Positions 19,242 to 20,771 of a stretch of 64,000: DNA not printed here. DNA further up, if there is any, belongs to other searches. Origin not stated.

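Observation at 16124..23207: Ligase-rich cassette of unknown product: two ATP-grasp enzymes, a CelD-like double-GNAT, a BKACE-GNAT fusion, a glutaminase-less AsnB-like enzyme and a trailing small ORF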

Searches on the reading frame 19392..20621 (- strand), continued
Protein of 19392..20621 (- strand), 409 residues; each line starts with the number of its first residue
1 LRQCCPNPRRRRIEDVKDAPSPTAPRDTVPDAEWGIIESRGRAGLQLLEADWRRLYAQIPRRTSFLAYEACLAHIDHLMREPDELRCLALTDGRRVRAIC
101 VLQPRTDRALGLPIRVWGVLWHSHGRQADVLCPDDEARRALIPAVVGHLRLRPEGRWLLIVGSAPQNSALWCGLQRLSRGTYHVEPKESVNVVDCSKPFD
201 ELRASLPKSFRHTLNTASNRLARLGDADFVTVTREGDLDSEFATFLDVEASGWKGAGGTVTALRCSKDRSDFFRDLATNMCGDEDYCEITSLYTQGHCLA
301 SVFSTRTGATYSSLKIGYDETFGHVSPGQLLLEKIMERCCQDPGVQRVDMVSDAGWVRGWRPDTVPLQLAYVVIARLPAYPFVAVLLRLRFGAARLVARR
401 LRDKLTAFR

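Call 90: fold_search(model_id=the predicted structure, library=pdb)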
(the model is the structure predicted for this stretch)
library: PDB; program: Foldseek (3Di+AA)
matches with E <= 10: 813; with E <= 0.001: 187
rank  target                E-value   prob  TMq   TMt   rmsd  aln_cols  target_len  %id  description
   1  9wqy                  7.8e-11  1.00  0.56  0.71   4.9       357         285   14  aminoacyl-tRNA-dependent peptide synthase, Sba18, complexed with streptothrisamine (released 2026-04-01)
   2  9wqx                  1.6e-10  1.00  0.55  0.70   5.2       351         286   13  aminoacyl-tRNA-dependent peptide synthase, Sbb17, complexed with streptothrisamine (released 2026-04-01)
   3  9goe_A                2.0e-10  1.00  0.51  0.26   7.6       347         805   15  Cryo-EM structure of the multiple peptide resistance factor (MprF) from Pseudomonas aeruginosa bound to a synthetic na (released 2025-03-12)
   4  6snr                  2.1e-10  1.00  0.57  0.55   6.1       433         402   10  Crystal structure of FemX (released 2020-09-09)
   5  6lv0_A                2.2e-10  1.00  0.51  0.59   7.7       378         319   12  Crystal structure of the soluble domain of the multiple peptide resistance factor (MprF) from Rhizobium tropici (released 2021-02-03)
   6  7z5y_A                2.8e-10  1.00  0.56  0.63   5.2       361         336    9  CRYSTAL STRUCTURE OF WEISSELLA VIRIDESCENS FEMXVV NON-RIBOSOMAL AMINO ACID TRANSFERASE IN COMPLEX WITH A PEPTIDYL-XNA  (released 2022-10-26)
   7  7z6a_A                3.1e-10  1.00  0.58  0.66   5.1       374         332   10  CRYSTAL STRUCTURE OF WEISSELLA VIRIDESCENS FEMXVV NON-RIBOSOMAL AMINO ACID TRANSFERASE IN COMPLEX WITH A PEPTIDYL-XNA  (released 2022-10-26)
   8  5vrv_B                3.1e-10  1.00  0.53  0.63   6.6       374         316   13  2.05 Angstrom Resolution Crystal Structure of C-terminal Domain (DUF2156) of Putative Lysylphosphatidylglycerol Synthe (released 2017-05-24)
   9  5vrv_A                3.1e-10  1.00  0.52  0.61   7.1       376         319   12  2.05 Angstrom Resolution Crystal Structure of C-terminal Domain (DUF2156) of Putative Lysylphosphatidylglycerol Synthe (released 2017-05-24)
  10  4ii9_A                4.9e-10  1.00  0.56  0.61   6.0       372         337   10  Crystal structure of Weissella viridescens FemXVv non-ribosomal amino acid transferase in complex with a peptidyl-RNA  (released 2013-07-03)
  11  5vrv_D                5.2e-10  1.00  0.53  0.63   6.5       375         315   13  2.05 Angstrom Resolution Crystal Structure of C-terminal Domain (DUF2156) of Putative Lysylphosphatidylglycerol Synthe (released 2017-05-24)
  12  9wqw                  5.5e-10  1.00  0.52  0.66   5.0       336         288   14  aminoacyl-tRNA-dependent peptide synthase, Sbb17 (released 2026-04-01)
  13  4v34                  6.1e-10  1.00  0.49  0.57   7.8       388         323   12  The Structure of A-PGS from Pseudomonas aeruginosa (SeMet derivative) (released 2015-08-19)
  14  1xe4                  6.5e-10  1.00  0.58  0.65   5.2       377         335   10  Crystal Structure of Weissella viridescens FemX (K36M) Mutant (released 2005-05-31)
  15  4v35                  6.9e-10  1.00  0.51  0.59   7.3       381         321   12  The Structure of A-PGS from Pseudomonas aeruginosa (released 2015-08-19)
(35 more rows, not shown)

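Call 92: search_protein_families(library=padloc, proteins=[window:19392-20537:-], max_evalue=0.001)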
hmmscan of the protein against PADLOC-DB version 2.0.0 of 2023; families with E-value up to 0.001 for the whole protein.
window:19392-20537:- (381 aa): 0 families
